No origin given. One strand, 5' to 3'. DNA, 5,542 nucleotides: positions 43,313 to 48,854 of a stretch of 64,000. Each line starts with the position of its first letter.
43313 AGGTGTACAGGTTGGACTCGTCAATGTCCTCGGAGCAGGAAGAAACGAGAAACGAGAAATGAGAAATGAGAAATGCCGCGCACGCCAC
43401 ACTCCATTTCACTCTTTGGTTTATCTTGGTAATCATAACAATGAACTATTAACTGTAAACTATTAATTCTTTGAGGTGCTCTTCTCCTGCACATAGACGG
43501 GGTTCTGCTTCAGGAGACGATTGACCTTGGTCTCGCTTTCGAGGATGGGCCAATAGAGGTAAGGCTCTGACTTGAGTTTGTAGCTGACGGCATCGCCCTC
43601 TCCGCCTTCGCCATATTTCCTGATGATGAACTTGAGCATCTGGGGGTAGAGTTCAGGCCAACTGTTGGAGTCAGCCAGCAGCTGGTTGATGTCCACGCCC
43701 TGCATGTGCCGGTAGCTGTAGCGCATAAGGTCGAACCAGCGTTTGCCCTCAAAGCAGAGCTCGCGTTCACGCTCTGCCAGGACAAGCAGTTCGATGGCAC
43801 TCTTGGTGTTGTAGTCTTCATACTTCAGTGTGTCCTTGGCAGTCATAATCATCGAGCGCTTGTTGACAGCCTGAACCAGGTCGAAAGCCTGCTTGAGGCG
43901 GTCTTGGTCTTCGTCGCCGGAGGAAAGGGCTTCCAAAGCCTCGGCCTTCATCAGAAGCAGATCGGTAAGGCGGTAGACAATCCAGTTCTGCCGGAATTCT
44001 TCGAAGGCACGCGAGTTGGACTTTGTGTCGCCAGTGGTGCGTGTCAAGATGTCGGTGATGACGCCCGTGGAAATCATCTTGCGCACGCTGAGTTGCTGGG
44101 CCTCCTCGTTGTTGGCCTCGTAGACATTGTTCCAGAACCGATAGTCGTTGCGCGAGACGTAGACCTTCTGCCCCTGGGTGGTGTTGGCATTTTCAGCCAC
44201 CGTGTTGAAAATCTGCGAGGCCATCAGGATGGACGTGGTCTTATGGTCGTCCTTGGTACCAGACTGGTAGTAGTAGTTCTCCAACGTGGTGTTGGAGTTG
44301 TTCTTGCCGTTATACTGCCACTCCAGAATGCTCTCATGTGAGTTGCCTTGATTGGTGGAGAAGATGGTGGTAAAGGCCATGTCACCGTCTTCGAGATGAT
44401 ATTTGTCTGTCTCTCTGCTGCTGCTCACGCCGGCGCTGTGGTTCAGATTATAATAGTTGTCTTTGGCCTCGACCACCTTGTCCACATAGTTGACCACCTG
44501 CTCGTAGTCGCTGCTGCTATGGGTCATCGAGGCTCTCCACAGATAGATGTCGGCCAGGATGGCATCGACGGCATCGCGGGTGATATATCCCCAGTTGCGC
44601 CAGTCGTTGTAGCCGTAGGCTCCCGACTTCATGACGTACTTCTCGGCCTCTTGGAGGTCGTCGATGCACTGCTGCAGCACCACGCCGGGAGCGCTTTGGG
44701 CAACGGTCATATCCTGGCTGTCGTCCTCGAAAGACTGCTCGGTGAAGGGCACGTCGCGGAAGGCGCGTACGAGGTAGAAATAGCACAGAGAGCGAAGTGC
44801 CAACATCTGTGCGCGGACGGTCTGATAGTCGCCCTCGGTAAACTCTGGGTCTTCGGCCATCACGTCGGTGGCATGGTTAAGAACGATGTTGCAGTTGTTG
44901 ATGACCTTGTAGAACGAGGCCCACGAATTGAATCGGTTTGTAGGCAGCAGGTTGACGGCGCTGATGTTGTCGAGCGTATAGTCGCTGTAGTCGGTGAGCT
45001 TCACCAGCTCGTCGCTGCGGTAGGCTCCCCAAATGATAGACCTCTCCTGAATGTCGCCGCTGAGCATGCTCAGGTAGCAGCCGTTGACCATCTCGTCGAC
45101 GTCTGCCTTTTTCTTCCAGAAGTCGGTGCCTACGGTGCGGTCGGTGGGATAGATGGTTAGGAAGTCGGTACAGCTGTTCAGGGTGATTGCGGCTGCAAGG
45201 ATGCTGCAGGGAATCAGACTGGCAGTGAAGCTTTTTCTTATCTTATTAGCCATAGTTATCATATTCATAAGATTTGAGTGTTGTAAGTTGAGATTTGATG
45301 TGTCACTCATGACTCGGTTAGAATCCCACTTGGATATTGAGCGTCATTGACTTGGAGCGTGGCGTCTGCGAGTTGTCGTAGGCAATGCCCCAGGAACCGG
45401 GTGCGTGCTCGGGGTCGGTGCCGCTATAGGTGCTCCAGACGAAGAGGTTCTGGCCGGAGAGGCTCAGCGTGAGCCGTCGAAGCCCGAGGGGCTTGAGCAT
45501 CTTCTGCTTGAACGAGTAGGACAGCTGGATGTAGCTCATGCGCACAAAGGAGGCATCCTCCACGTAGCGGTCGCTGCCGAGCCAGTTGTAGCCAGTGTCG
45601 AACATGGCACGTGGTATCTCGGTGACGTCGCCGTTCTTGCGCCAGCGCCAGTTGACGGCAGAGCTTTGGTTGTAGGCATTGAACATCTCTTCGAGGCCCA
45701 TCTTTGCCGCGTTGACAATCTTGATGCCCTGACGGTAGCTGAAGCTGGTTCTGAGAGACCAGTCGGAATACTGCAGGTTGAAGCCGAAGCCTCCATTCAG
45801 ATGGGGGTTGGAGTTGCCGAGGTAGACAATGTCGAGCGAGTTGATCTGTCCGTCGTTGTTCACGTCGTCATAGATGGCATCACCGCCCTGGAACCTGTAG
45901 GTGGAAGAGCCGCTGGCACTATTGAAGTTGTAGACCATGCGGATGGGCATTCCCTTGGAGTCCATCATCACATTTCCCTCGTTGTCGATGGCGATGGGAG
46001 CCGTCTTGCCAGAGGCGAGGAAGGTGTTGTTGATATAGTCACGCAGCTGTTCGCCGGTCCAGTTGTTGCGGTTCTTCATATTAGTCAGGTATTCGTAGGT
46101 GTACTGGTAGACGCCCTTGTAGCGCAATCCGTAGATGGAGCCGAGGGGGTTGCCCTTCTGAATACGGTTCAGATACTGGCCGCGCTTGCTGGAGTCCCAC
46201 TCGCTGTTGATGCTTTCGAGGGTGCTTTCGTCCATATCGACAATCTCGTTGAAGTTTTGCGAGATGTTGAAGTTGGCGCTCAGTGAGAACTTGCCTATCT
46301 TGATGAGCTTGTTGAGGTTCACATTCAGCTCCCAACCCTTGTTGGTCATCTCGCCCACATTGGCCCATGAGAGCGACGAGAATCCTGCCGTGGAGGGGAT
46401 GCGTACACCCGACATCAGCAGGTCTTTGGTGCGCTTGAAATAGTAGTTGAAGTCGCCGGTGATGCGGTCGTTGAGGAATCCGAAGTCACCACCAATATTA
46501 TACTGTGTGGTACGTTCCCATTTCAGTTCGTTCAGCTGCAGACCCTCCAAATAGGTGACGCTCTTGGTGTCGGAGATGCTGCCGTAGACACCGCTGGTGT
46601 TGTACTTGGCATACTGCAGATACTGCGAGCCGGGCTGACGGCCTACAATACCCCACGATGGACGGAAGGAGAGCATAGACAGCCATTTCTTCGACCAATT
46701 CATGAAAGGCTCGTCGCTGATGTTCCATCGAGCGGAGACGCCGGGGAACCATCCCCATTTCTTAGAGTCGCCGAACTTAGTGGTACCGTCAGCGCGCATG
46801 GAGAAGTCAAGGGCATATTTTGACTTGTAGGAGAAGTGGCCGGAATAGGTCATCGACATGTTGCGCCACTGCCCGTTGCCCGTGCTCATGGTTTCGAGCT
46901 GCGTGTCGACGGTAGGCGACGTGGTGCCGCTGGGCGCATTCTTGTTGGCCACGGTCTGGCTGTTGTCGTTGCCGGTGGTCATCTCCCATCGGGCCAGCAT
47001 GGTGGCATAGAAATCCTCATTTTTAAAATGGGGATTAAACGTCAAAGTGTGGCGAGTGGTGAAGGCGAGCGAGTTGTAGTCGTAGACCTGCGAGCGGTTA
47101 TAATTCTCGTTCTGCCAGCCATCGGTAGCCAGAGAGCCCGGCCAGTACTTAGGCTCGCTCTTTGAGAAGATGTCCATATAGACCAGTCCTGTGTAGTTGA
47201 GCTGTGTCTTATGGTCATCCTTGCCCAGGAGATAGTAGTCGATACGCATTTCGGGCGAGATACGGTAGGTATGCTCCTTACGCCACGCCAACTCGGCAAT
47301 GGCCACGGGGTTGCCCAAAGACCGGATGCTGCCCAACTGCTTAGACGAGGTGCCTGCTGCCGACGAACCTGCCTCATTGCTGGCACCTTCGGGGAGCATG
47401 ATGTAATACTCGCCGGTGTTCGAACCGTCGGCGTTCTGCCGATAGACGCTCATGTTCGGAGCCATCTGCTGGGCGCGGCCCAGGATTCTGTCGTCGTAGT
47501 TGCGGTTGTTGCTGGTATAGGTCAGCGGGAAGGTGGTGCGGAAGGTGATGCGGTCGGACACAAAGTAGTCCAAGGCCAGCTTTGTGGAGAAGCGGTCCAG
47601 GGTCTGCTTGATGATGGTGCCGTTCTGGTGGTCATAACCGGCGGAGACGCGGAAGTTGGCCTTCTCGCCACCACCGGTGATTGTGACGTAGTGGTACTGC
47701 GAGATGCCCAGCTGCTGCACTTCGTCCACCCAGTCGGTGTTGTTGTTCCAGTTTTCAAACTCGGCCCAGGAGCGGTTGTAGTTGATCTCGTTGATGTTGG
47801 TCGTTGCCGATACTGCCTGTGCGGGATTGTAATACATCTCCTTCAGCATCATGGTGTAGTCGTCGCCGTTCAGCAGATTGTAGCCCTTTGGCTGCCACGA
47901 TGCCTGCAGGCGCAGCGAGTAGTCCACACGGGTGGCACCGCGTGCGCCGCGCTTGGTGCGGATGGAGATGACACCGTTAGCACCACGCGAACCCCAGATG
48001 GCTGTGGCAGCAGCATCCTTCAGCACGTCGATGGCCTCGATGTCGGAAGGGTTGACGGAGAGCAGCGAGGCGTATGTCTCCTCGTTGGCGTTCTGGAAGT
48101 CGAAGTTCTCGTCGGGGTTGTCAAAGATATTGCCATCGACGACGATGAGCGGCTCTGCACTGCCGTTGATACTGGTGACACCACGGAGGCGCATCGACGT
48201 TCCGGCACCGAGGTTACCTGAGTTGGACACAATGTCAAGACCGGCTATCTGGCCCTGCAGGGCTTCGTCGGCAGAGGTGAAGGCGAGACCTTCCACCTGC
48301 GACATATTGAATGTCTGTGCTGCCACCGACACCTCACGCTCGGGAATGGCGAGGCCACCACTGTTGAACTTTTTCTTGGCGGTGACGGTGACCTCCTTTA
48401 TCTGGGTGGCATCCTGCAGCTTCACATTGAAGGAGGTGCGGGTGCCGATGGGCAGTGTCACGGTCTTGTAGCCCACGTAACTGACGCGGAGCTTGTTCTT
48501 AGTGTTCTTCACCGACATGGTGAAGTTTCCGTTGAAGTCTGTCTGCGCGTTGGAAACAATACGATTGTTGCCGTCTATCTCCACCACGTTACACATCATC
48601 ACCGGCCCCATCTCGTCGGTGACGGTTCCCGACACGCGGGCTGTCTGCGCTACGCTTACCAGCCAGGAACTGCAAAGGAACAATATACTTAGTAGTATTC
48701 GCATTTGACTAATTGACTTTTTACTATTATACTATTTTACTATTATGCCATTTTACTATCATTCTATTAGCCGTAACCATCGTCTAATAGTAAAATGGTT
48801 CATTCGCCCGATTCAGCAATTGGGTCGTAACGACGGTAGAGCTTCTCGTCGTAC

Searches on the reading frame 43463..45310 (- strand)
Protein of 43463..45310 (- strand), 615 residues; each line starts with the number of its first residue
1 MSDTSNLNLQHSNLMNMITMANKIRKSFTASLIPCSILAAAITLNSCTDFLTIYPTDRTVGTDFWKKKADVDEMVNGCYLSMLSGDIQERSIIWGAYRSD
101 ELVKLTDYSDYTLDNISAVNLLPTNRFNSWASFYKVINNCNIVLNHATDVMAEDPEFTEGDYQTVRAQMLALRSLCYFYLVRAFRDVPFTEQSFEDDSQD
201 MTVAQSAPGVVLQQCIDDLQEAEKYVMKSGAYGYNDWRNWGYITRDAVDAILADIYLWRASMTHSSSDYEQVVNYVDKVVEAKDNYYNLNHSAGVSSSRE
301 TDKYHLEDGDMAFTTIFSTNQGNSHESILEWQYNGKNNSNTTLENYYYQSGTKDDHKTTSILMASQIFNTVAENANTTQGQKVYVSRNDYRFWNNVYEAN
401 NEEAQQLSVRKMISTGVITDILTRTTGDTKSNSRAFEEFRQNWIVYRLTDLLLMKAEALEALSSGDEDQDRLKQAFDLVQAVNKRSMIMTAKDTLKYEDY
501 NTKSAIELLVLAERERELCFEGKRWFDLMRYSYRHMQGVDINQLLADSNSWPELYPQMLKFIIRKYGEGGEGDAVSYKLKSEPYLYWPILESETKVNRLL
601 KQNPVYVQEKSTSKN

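Call 9: search_protein_families(library=pfam, proteins=[window:43463-45310:-])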
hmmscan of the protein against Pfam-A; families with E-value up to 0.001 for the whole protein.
window:43463-45310:- (615 aa): 2 families
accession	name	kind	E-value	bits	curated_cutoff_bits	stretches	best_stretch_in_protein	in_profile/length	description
PF07980.17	SusD_RagB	-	4.7e-22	79.4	23.1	1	311-606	18-297/297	SusD family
PF14322.12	SusD-like_3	-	1.1e-14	55.6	27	1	49-257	1-191/191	Starch-binding associating with outer membrane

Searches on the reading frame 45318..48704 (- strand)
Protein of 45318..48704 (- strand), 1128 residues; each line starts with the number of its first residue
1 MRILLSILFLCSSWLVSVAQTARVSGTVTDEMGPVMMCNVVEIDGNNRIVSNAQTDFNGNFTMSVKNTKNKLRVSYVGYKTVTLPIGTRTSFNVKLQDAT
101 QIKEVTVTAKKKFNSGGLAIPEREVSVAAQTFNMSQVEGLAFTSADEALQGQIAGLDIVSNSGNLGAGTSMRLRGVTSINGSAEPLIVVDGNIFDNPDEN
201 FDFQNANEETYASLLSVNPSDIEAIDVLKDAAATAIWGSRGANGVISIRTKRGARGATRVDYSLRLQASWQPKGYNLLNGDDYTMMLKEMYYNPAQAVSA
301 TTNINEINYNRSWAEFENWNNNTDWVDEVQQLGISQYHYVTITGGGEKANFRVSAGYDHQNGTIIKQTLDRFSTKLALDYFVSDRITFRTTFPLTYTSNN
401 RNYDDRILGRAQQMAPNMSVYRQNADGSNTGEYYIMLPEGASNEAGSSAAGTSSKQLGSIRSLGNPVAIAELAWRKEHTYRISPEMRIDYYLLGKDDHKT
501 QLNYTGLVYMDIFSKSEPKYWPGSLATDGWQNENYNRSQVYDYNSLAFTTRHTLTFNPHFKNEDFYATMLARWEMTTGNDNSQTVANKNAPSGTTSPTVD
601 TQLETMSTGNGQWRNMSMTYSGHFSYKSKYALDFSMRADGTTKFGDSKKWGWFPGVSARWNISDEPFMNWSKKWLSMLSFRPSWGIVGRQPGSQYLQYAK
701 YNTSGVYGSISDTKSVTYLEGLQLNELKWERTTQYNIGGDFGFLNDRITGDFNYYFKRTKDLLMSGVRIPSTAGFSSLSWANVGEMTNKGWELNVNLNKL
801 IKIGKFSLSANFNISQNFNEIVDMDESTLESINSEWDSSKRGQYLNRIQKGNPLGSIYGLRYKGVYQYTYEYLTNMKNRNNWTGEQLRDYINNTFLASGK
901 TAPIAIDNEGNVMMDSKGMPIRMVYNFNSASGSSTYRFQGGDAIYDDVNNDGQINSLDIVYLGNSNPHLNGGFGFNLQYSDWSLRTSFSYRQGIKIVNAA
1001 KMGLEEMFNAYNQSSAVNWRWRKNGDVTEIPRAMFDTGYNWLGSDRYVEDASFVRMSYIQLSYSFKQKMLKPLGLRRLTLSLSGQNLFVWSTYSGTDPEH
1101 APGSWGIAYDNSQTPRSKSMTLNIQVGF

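Call 9: search_protein_families(library=pfam, proteins=[window:45318-48704:-])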
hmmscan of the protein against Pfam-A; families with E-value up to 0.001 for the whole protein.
window:45318-48704:- (1128 aa): 3 families
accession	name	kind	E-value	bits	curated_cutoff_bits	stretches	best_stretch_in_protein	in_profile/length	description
PF07715.20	Plug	-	1.2e-13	52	23.9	1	122-245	2-107/107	TonB-dependent Receptor Plug Domain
PF13715.12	CarbopepD_reg_2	-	3.2e-09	37.1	32.2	1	24-107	1-88/88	CarboxypepD_reg-like domain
PF13620.12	CarboxypepD_reg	-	9.2e-09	36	32.3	1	24-96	2-81/82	Carboxypeptidase regulatory-like domain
